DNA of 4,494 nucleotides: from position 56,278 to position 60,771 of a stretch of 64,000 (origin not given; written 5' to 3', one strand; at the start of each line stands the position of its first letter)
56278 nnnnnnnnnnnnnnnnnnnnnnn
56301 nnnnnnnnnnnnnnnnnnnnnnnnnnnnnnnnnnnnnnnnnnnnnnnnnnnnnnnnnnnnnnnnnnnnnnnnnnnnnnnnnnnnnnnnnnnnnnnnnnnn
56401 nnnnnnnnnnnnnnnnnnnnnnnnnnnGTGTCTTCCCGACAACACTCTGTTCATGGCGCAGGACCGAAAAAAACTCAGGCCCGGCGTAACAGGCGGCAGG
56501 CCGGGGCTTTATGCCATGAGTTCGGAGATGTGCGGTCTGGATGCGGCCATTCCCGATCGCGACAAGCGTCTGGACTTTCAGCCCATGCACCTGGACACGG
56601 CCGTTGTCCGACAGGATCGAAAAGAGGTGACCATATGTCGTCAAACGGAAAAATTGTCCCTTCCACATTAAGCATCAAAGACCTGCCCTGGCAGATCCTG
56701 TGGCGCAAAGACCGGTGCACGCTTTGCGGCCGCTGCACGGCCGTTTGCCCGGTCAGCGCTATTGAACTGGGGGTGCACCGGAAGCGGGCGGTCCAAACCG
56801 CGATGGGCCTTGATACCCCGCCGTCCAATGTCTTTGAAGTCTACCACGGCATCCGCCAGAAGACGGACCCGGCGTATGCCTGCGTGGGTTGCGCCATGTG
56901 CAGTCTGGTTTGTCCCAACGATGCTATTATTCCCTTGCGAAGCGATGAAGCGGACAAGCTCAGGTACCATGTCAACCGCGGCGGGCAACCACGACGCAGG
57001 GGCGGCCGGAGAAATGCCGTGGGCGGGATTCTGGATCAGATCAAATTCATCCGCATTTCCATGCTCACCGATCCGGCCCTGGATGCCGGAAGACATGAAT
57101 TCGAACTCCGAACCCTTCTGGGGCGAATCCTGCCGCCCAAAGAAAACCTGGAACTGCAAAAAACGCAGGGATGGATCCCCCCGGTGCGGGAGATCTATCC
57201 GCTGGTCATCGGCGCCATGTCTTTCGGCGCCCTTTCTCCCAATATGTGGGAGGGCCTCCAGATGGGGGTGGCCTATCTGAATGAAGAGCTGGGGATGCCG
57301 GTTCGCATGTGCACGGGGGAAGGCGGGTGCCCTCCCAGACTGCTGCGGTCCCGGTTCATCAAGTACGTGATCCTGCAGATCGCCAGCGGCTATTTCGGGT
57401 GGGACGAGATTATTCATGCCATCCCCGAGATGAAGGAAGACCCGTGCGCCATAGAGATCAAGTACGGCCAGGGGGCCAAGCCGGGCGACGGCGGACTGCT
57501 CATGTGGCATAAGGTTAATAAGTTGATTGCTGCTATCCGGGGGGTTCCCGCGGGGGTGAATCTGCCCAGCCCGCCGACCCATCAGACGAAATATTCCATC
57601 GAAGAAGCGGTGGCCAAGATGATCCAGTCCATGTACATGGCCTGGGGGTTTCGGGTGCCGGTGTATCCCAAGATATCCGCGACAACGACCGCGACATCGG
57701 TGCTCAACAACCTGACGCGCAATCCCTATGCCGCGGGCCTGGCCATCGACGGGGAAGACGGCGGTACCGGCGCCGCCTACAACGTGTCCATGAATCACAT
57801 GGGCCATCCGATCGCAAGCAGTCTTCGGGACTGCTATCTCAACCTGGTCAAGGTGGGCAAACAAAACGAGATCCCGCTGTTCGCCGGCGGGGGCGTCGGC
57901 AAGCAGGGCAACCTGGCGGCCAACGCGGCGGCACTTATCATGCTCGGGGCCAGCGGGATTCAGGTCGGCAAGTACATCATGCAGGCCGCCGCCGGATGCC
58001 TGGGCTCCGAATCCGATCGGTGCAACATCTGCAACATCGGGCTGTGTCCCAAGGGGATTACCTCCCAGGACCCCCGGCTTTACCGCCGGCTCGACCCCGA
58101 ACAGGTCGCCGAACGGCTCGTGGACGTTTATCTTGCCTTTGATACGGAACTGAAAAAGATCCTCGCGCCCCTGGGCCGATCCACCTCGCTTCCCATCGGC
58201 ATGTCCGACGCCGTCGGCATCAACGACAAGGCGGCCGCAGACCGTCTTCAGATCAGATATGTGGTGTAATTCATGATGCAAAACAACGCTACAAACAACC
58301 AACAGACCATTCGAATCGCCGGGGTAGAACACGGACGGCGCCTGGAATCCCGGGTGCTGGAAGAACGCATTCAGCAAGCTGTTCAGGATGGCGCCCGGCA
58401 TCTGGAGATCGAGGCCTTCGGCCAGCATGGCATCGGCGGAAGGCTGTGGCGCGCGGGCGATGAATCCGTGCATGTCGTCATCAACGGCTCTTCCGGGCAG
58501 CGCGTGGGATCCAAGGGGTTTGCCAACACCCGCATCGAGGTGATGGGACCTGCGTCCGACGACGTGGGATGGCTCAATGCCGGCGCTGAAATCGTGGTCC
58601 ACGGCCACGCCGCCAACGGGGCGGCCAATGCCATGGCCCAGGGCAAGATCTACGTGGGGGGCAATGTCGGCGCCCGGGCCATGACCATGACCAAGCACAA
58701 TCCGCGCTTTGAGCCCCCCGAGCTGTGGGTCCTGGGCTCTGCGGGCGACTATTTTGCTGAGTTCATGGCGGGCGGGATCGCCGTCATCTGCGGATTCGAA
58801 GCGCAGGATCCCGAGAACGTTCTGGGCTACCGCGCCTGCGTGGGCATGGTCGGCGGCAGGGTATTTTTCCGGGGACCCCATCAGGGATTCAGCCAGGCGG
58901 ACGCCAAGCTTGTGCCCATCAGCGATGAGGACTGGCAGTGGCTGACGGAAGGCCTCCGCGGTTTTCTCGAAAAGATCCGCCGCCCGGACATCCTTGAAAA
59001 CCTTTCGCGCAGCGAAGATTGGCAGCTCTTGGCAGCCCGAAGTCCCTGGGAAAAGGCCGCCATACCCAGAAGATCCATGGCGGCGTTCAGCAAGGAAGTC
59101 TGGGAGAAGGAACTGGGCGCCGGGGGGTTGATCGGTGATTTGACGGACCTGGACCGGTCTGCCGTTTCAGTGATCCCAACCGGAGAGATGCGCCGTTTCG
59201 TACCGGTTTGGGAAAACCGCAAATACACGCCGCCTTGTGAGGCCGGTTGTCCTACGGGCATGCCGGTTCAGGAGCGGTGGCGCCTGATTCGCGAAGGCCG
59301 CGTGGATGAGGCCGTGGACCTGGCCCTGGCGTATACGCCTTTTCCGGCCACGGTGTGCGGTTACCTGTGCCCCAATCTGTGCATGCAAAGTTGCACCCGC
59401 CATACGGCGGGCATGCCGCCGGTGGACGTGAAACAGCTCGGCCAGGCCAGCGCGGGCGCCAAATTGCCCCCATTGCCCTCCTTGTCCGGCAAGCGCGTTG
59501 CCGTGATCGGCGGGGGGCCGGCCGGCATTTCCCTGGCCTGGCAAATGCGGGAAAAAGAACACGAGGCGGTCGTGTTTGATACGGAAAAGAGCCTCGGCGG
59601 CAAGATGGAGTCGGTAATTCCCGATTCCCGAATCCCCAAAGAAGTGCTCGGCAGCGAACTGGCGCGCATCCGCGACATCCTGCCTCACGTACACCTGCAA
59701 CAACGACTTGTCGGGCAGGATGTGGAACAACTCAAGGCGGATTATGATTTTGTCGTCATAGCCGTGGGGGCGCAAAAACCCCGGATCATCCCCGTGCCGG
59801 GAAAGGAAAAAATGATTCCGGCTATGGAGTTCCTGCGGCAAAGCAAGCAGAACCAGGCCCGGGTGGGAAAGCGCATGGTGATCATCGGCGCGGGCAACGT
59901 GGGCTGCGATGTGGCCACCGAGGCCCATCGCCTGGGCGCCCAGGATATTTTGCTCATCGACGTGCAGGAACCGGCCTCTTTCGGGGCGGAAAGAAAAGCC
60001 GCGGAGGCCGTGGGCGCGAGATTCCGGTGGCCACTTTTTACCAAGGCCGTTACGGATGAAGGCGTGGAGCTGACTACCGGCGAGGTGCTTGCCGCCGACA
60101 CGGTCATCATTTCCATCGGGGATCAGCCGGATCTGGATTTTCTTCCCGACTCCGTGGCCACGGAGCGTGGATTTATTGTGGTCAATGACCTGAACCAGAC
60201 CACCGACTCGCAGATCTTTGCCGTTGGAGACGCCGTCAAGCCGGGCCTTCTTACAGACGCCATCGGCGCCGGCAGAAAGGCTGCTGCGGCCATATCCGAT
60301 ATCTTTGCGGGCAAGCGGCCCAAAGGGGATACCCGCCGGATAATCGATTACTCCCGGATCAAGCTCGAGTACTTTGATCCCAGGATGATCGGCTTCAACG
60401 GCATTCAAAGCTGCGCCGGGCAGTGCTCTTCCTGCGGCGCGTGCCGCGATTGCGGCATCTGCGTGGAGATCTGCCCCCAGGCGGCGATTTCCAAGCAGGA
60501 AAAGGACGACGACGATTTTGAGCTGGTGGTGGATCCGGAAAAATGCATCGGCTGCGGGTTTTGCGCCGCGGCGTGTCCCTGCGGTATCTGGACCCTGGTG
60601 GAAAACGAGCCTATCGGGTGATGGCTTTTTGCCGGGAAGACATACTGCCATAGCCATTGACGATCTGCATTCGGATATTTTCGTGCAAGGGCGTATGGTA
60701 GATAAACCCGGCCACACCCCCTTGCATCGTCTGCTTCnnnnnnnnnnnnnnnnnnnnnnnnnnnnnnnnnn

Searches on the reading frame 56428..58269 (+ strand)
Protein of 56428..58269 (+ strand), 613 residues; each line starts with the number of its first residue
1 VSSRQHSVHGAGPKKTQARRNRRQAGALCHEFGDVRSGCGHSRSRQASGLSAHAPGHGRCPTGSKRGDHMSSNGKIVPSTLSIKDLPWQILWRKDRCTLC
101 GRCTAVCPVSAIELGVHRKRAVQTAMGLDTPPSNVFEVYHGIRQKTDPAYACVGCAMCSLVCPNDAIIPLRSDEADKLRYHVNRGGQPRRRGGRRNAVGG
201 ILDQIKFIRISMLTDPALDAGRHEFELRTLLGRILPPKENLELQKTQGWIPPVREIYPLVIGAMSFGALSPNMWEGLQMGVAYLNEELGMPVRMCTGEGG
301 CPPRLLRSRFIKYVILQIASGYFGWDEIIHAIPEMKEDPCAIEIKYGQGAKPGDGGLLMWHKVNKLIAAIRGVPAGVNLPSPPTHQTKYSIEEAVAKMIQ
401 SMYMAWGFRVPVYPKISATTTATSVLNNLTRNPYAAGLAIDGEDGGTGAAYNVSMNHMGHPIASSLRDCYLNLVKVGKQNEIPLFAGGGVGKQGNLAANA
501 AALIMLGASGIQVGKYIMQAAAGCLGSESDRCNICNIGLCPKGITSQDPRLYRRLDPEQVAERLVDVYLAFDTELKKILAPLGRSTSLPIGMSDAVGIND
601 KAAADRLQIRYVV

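Call 72: search_protein_families(library=pfam, proteins=[window:56428-58269:+], max_evalue=0.1)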
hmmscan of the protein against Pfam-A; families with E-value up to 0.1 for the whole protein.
window:56428-58269:+ (613 aa): 17 families
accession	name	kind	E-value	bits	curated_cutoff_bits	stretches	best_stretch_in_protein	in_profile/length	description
PF01645.23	Glu_synthase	-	3.1e-56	191.6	20.4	1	251-583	61-367/369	Conserved region in glutamate synthase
PF13183.11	Fer4_8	-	3.1e-08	34.5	27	2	95-165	3-67/68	4Fe-4S dicluster domain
PF00037.32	Fer4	-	1.1e-07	31.7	21.1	2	92-113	3-24/24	4Fe-4S binding domain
PF13484.11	Fer4_16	-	1.3e-07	32.7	30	1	96-164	1-65/66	4Fe-4S double cluster binding domain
PF13187.11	Fer4_9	-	2.4e-07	31.1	27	2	96-167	1-52/52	4Fe-4S dicluster domain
PF12838.12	Fer4_7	-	4e-07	30.8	27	1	96-166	1-52/52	4Fe-4S dicluster domain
PF25160.1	LdpA_Fe-S-bd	-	1.1e-06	28.7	27.6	1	94-113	25-44/49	LdpA Fe-S cluster-binding domain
PF13237.11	Fer4_10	-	1.3e-06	28.7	25.5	2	94-116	6-30/53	4Fe-4S dicluster domain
PF14697.11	Fer4_21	-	2.8e-06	27.8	35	2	93-113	37-58/59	4Fe-4S dicluster domain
PF12837.12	Fer4_6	-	3e-06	27.3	25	1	90-112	2-24/24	4Fe-4S binding domain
PF13534.11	Fer4_17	-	1.3e-05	26.1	22.2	1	96-165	1-59/61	4Fe-4S dicluster domain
PF12797.12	Fer4_2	-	0.00019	21.7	24.5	1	91-109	4-22/22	4Fe-4S binding domain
PF12798.12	Fer4_3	-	0.017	16.3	27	1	97-111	1-15/15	4Fe-4S binding domain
PF12800.12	Fer4_4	-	0.026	15.3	24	1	95-109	2-16/17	4Fe-4S binding domain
PF03060.21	NMO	-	0.045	13.6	28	1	475-515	187-223/331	Nitronate monooxygenase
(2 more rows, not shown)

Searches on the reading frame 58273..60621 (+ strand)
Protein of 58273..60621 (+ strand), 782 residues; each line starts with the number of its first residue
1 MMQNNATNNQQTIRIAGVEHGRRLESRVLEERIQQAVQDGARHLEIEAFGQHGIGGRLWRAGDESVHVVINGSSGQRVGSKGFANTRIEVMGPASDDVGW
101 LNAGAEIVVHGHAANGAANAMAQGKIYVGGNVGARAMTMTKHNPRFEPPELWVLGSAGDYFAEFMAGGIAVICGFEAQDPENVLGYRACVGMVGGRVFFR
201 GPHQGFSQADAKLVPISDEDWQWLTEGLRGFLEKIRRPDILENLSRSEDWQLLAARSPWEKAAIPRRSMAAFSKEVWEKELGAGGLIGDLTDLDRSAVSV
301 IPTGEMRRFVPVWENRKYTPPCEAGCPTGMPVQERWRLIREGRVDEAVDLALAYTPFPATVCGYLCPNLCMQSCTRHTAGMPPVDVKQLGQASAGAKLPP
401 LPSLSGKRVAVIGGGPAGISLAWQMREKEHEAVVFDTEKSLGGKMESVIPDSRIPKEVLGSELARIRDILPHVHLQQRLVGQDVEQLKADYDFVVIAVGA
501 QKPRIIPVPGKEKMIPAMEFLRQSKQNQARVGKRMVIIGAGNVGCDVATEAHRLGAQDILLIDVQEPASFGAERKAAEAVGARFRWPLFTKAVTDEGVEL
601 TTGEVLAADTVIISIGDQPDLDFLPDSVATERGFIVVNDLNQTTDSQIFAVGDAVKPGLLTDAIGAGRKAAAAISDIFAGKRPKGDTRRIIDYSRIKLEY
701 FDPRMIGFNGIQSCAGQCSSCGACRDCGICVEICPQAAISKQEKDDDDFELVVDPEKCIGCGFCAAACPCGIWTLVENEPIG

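Call 40: find_related_loci(query=window:58273-60618:+, collection=genome_contigs, flank=10000)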
Query window:58273-60618:+ (782 aa) in genome_contigs; peptide patterns used: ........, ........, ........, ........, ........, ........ (x = any residue, [..] = any of these).
156 stretches matched a pattern; 35 encode a relative of the query (tblastn E <= 1e-3); 35 distinct loci.
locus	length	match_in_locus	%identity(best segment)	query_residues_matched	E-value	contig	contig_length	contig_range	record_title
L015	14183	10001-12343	81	1-782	0e+0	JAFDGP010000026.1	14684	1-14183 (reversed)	MAG: Deltaproteobacteria bacterium isolate Meg22_1012_Bin_310 Meg22_1012_Bin_310_scaffold_12335, whole genome shotgun se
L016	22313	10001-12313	78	11-781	0e+0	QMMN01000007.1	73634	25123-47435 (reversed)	MAG: Deltaproteobacteria bacterium isolate B60_G16 B60_Guay16_scaffold_00054, whole genome shotgun sequence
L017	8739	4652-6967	76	10-781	0e+0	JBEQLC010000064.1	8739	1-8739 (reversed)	MAG: Desulfobacteria bacterium isolate Y21TTR20magb13s NODE_64_length_8739_cov_2.755022, whole genome shotgun sequence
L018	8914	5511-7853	75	8-781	0e+0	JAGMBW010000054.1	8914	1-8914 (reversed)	MAG: Desulfobacterales bacterium isolate RS_16_34 ZL425.bin.34.fa_54, whole genome shotgun sequence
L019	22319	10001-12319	73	9-781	0e+0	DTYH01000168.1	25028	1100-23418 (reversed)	MAG TPA_asm: Desulfobacterales bacterium isolate UWMA-0216 k99_257473, whole genome shotgun sequence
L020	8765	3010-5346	74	3-781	0e+0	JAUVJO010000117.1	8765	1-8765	MAG: Deltaproteobacteria bacterium isolate CSMAG_456 CSMAG_456_k127_2290620_length_8765_cov_85.1595, whole genome shotgu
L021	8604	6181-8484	73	15-782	0e+0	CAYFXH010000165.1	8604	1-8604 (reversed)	MAG TPA_asm: uncultured Desulfobacteraceae bacterium isolate ERP108616_co2_158 genome assembly, contig: NODE_16029_lengt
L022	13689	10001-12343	71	7-782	0e+0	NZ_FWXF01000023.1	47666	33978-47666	Desulfacinum hydrothermale DSM 13146, whole genome shotgun sequence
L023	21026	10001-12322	72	8-781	0e+0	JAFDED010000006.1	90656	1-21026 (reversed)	MAG: Deltaproteobacteria bacterium isolate Meg19_1012_Bin_441 Meg19_1012_Bin_441_scaffold_175, whole genome shotgun sequ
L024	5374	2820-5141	72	9-782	0e+0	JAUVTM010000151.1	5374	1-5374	MAG: Syntrophobacterales bacterium isolate CSMAG_766 CSMAG_766_k141_1773258_length_5374_cov_15.8487, whole genome shotgu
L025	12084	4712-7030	69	9-781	0e+0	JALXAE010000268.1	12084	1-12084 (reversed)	MAG: Syntrophobacterales bacterium isolate T2_metabat1_scaf2bin.240 T2_NODE_6260_length_12084_cov_2.585180, whole genome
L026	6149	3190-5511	71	9-782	0e+0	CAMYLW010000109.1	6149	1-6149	MAG: Desulfobacterota bacterium isolate FCS_Desulfobacterota_29 genome assembly, contig: scaffold_6882, whole genome sho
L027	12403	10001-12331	66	6-782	0e+0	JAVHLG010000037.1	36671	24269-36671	MAG: Desulfovibrionaceae bacterium isolate Ess09-06 NODE_37_length_36671_cov_7.890294, whole genome shotgun sequence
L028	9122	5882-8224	66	2-781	0e+0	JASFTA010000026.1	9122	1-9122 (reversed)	MAG: Desulfobacterales bacterium isolate D1103U12metaG_Bin_317 D1103U12metaG_FD_scaffold_521_c1, whole genome shotgun se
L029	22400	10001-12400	66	15-782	0e+0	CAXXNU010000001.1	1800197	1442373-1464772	MAG: Desulfobacterales bacterium isolate 6d091e9b-094b-40f3-8738-6f7f297dc317 genome assembly, contig: contig_1, whole g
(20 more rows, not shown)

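Call 72: search_protein_families(library=pfam, proteins=[window:58273-60621:+], max_evalue=0.1)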
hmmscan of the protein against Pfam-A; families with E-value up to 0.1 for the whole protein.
window:58273-60621:+ (782 aa): 32 families (the best 25 are shown)
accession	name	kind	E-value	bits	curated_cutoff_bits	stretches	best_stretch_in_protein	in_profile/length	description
PF07992.20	Pyr_redox_2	-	3e-35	122.5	26.1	1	408-667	2-291/291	Pyridine nucleotide-disulphide oxidoreductase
PF13738.12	Pyr_redox_3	-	4.1e-12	46.4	30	1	482-566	118-198/305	Pyridine nucleotide-disulphide oxidoreductase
PF01493.24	GXGXG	-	1.7e-11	44.4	32.5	1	63-208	29-171/190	GXGXG motif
PF14691.11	Fer4_20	-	1.6e-09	38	25.8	1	319-391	29-102/113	Dihydroprymidine dehydrogenase domain II, 4Fe-4S cluster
PF12838.12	Fer4_7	-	1.7e-09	38.4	27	1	724-772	2-52/52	4Fe-4S dicluster domain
PF13450.12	NAD_binding_8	-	4.1e-09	37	21.9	1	411-448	1-38/68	NAD(P)-binding Rossmann-like domain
PF01266.30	DAO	-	2.8e-08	34.1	27.9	2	408-442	1-35/353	FAD dependent oxidoreductase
PF00743.25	FMO-like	-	5.9e-07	28.7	22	1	487-559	135-210/532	Flavin-binding monooxygenase-like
PF00037.32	Fer4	-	1.2e-06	28.6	21.1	2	752-772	2-22/24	4Fe-4S binding domain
PF00070.33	Pyr_redox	-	1.8e-06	28.8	22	1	534-561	1-28/82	Pyridine nucleotide-disulphide oxidoreductase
PF03486.20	HI0933_like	-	3.5e-06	27.1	50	1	408-445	2-39/244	HI0933-like protein Rossmann domain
PF12837.12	Fer4_6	-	7.6e-06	26.1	25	1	752-773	3-24/24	4Fe-4S binding domain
PF13237.11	Fer4_10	-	1.3e-05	25.5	25.5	1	723-769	8-53/53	4Fe-4S dicluster domain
PF13187.11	Fer4_9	-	1.4e-05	25.5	27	1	723-771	1-50/52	4Fe-4S dicluster domain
PF12797.12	Fer4_2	-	2.7e-05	24.3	24.5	1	752-769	4-21/22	4Fe-4S binding domain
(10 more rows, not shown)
